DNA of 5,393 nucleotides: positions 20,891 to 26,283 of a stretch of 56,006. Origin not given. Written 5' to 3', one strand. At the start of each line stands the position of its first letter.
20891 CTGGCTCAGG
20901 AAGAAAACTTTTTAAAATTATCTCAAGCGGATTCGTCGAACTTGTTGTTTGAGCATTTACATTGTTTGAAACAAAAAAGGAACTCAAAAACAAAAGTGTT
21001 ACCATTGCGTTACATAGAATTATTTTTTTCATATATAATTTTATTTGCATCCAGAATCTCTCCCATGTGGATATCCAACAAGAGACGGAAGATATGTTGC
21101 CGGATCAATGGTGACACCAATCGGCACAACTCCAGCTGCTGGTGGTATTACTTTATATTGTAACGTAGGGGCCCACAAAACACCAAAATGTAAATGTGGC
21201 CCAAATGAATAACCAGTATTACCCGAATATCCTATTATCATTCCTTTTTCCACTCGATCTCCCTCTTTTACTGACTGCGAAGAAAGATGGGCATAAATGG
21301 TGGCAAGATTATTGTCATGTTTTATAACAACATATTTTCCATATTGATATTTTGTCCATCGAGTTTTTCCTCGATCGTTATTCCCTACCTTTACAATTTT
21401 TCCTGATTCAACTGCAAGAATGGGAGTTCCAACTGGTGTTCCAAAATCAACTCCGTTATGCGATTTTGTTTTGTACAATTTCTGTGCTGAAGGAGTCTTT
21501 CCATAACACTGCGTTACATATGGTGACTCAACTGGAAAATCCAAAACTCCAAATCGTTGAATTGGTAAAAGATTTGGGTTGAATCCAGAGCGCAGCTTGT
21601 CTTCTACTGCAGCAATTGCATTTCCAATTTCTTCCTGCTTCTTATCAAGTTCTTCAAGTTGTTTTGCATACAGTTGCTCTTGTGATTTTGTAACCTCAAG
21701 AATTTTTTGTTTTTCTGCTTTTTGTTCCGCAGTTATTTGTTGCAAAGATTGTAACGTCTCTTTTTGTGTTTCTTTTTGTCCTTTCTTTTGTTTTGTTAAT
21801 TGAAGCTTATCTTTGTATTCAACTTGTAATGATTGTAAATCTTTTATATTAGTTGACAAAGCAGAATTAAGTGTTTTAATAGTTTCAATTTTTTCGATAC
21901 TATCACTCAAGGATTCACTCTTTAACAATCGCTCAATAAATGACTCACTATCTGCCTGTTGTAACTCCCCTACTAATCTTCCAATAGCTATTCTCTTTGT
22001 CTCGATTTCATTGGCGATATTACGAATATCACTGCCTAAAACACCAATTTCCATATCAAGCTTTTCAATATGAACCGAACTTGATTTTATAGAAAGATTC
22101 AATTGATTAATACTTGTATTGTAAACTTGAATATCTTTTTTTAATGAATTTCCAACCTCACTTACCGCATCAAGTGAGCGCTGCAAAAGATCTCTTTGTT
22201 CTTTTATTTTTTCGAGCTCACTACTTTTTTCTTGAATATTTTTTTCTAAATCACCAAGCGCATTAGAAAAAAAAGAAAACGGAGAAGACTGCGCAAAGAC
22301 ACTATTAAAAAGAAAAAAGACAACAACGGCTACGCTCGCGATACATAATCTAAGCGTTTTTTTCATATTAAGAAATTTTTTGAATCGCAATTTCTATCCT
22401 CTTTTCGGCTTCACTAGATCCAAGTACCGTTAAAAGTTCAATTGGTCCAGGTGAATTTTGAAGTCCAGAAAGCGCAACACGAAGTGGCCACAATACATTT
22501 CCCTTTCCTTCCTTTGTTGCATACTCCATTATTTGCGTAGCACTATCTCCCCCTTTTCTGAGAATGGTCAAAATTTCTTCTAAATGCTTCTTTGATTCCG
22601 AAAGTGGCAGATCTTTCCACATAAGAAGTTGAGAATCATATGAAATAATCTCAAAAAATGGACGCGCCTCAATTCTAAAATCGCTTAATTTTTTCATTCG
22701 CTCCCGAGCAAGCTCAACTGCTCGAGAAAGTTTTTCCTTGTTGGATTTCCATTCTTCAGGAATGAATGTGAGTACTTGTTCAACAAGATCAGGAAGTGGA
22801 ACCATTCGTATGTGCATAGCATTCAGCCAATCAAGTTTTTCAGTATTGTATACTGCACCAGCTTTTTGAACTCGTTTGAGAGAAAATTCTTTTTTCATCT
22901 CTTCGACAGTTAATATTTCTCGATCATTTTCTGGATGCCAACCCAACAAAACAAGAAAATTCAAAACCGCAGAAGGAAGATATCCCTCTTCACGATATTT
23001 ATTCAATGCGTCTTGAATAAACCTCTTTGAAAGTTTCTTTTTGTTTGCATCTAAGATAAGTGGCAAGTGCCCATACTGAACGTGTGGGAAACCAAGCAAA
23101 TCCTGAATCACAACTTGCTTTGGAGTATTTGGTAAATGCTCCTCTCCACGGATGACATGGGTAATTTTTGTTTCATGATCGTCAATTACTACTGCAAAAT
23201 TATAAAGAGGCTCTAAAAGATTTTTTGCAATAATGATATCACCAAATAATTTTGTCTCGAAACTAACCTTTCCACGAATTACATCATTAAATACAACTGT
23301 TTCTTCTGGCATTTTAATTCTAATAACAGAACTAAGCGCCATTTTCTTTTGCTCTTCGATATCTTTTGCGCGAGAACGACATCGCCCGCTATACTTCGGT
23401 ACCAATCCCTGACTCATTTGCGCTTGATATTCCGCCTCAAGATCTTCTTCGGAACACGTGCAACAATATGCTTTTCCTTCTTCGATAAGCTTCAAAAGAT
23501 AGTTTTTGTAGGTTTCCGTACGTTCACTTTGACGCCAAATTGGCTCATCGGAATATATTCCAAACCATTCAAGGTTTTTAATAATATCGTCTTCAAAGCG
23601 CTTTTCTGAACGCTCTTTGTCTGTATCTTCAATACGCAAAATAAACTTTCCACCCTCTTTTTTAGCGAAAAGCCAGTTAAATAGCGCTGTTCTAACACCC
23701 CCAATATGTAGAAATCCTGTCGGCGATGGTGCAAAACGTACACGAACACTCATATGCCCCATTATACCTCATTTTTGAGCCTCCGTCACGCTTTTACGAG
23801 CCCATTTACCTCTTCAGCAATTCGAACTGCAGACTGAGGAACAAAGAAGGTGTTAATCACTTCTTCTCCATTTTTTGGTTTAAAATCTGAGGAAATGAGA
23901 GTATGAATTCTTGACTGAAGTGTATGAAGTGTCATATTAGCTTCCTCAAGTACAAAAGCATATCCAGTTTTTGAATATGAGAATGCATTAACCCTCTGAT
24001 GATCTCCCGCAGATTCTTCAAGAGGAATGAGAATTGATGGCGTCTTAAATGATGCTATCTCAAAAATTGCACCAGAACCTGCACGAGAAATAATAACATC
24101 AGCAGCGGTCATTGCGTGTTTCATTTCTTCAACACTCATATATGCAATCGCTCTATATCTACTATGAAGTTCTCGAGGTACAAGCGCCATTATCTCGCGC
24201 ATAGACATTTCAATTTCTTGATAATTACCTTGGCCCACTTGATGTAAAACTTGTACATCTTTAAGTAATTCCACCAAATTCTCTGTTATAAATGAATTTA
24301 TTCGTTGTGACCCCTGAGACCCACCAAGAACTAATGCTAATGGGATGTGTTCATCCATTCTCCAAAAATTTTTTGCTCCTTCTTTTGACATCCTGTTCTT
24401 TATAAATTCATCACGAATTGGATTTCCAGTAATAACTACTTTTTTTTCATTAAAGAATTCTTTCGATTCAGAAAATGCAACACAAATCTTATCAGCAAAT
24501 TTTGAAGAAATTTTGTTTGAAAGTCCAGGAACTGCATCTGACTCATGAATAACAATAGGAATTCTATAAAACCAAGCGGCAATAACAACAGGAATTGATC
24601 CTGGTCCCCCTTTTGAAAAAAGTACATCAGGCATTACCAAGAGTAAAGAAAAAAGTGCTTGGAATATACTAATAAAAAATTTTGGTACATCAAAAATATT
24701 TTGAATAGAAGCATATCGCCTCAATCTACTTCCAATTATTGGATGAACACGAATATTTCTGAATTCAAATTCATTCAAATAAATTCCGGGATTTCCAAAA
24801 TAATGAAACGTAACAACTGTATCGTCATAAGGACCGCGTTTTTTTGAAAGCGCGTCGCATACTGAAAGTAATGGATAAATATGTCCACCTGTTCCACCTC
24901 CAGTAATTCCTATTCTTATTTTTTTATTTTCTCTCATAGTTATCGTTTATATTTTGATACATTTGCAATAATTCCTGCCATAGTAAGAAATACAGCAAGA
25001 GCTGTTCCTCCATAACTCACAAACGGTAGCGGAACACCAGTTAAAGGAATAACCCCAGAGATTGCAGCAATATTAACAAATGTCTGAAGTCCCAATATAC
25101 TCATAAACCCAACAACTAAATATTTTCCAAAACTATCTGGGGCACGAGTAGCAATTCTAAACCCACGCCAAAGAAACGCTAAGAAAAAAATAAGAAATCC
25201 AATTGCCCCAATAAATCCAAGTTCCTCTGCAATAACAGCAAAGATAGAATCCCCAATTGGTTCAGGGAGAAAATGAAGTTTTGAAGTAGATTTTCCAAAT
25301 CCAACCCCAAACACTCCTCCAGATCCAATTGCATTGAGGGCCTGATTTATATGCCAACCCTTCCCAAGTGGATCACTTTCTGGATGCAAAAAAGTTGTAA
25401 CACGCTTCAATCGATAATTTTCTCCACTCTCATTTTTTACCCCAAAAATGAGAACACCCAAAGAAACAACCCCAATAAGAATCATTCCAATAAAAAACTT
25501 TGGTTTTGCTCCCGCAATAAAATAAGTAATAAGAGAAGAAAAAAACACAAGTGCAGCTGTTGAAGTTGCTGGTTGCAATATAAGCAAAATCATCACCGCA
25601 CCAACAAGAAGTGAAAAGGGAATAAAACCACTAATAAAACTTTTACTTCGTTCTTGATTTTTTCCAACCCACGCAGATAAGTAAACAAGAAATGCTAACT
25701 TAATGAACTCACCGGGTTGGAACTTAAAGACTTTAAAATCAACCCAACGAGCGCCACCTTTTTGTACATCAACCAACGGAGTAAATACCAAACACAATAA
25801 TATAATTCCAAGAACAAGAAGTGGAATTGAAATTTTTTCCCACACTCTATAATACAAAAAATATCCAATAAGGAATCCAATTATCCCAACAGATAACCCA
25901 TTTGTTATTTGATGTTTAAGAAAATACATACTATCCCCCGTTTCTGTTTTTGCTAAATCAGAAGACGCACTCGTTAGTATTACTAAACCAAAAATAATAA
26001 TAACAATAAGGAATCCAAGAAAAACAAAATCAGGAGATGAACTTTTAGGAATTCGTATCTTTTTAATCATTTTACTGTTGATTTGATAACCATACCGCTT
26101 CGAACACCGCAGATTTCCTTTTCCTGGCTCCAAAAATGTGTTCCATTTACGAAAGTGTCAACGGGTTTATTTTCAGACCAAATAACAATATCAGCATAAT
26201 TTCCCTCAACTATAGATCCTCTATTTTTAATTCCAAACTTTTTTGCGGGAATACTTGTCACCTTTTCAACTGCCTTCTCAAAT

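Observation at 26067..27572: Catalytically degenerate D-aminoacylase occupying the murD slot of the dcw cluster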

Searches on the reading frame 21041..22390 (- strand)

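Call 3: search_protein_families(library=pfam, proteins=[window:21041-22390:-], max_evalue=0.01)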
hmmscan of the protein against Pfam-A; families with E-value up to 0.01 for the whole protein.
window:21041-22390:- (449 aa): 5 families
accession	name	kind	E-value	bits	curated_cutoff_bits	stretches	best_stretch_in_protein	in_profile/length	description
PF01551.29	Peptidase_M23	-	6.3e-30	103.7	28.7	1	310-405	2-88/96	Peptidase family M23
PF24568.1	CC_PcsB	-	0.0022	18.2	27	1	124-177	3-57/75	Peptidoglycan hydrolase PcsB, coiled-coil domain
PF03836.20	RasGAP_C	-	0.0029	18.2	26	1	45-105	31-91/137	RasGAP C-terminus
PF01142.23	TruD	-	0.0061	15.9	27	0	165-282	55-172/412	tRNA pseudouridine synthase D (TruD)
PF19443.4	DAHL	-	0.0079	16.4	38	1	35-98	62-128/221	DAHL domain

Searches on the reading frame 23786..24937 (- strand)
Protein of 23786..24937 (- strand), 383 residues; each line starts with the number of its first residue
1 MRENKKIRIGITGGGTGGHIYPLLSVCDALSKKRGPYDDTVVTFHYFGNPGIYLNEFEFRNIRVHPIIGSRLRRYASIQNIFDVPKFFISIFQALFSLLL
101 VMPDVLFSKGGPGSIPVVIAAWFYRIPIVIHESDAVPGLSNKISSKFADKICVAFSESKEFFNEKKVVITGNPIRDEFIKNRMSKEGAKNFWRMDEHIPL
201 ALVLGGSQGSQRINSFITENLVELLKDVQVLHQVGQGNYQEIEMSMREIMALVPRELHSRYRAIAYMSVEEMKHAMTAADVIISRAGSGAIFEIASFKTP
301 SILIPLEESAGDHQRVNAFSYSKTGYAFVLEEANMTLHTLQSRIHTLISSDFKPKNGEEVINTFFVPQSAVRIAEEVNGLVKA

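Call 3: search_protein_families(library=pfam, proteins=[window:23786-24937:-], max_evalue=0.01)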
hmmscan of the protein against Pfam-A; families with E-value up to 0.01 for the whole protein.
window:23786-24937:- (383 aa): 3 families
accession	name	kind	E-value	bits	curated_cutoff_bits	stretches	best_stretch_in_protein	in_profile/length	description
PF04101.22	Glyco_tran_28_C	-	9.9e-32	110.7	22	1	202-356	3-149/166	Glycosyltransferase family 28 C-terminal domain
PF03033.26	Glyco_transf_28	-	2e-28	99.6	26.2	1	9-152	1-138/139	Glycosyltransferase family 28 N-terminal domain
PF02350.25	Epimerase_2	-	0.0022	17.4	30.6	1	159-304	139-284/347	UDP-N-acetylglucosamine 2-epimerase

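Call 4: search_protein_families(library=ncbifam, proteins=[window:23786-24937:-], max_evalue=0.01)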
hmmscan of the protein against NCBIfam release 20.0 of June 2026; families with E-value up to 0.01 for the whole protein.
window:23786-24937:- (383 aa): 9 families
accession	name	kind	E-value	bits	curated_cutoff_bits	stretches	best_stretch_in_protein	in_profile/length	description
NF009102.0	PRK12446.1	equivalog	9e-66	222.2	339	1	8-349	3-324/352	undecaprenyldiphospho-muramoylpentapeptide beta-N-acetylglucosaminyltransferase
TIGR01133.1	murG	equivalog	4.6e-64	216.6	250.25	1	4-376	3-352/353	undecaprenyldiphospho-muramoylpentapeptide beta-N-acetylglucosaminyltransferase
NF041548.1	PssE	equivalog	4.2e-11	43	120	1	209-346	9-125/146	PssE/Cps14G family polysaccharide biosynthesis glycosyltransferase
NF010135.0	PRK13609.1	equivalog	1.5e-09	37.3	500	1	163-377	168-365/388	diglucosyl diacylglycerol synthase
TIGR03590.1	PseG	equivalog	0.00016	21.4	153.55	1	175-306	155-269/280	UDP-2,4-diacetamido-2,4,6-trideoxy-beta-L-altropyranose hydrolase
TIGR00661.1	MJ1255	subfamily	0.00069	19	195.9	1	266-335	235-302/321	MJ1255/VC2487 family glycosyltransferase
NF046028.1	GluronsyltaseWelK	equivalog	0.00097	18.3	400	0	89-313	70-268/319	beta-1,4-glucuronosyltransferase WelK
NF041549.1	PssD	equivalog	0.0018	18.6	110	1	72-164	52-144/151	PssD/Cps14F family polysaccharide biosynthesis glycosyltransferase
TIGR01426.2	MGT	subfamily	0.0048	16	260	0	276-376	290-386/393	macrolide family glycosyltransferase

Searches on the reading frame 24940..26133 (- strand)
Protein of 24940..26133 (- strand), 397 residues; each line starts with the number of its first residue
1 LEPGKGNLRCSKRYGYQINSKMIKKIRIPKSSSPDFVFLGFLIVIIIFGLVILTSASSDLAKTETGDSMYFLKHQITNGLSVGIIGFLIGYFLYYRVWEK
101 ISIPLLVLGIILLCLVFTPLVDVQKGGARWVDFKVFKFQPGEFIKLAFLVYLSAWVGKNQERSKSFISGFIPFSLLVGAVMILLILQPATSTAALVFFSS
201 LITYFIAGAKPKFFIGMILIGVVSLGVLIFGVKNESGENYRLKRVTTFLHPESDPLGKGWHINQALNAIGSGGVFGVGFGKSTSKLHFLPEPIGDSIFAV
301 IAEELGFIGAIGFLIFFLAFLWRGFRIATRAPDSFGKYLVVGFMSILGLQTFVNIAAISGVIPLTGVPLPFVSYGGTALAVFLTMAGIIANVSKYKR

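Call 3: search_protein_families(library=pfam, proteins=[window:24940-26133:-], max_evalue=0.01)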
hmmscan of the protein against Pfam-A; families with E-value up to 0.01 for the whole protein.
window:24940-26133:- (397 aa): 1 family
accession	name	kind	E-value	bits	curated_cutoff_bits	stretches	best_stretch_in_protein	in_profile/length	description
PF01098.24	FTSW_RODA_SPOVE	-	7e-92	308.6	26.4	1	39-396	5-354/356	Cell cycle protein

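Call 4: search_protein_families(library=ncbifam, proteins=[window:24940-26133:-], max_evalue=0.01)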
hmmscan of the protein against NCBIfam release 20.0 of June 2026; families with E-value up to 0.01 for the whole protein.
window:24940-26133:- (397 aa): 6 families
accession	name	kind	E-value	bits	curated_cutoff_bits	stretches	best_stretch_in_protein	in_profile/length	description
TIGR02614.1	ftsW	equivalog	3.6e-97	325.7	337.5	1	35-394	1-355/357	putative lipid II flippase FtsW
TIGR02615.1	spoVE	exception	8.5e-92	308.3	448.8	1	35-394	1-354/354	stage V sporulation protein E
TIGR02210.1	rodA_shape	equivalog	2.2e-83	280.3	336.7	1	35-394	1-354/357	rod shape-determining protein RodA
NF008042.0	PRK10774.1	equivalog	6.6e-58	196.6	493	1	38-385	39-381/405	cell division protein FtsW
NF008060.0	PRK10794.1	equivalog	4.4e-57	193.7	590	1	35-394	17-361/370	peptidoglycan glycosyltransferase MrdB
NF037961.1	RodA_shape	subfamily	6e-33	114.8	150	2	257-385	271-400/415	rod shape-determining protein RodA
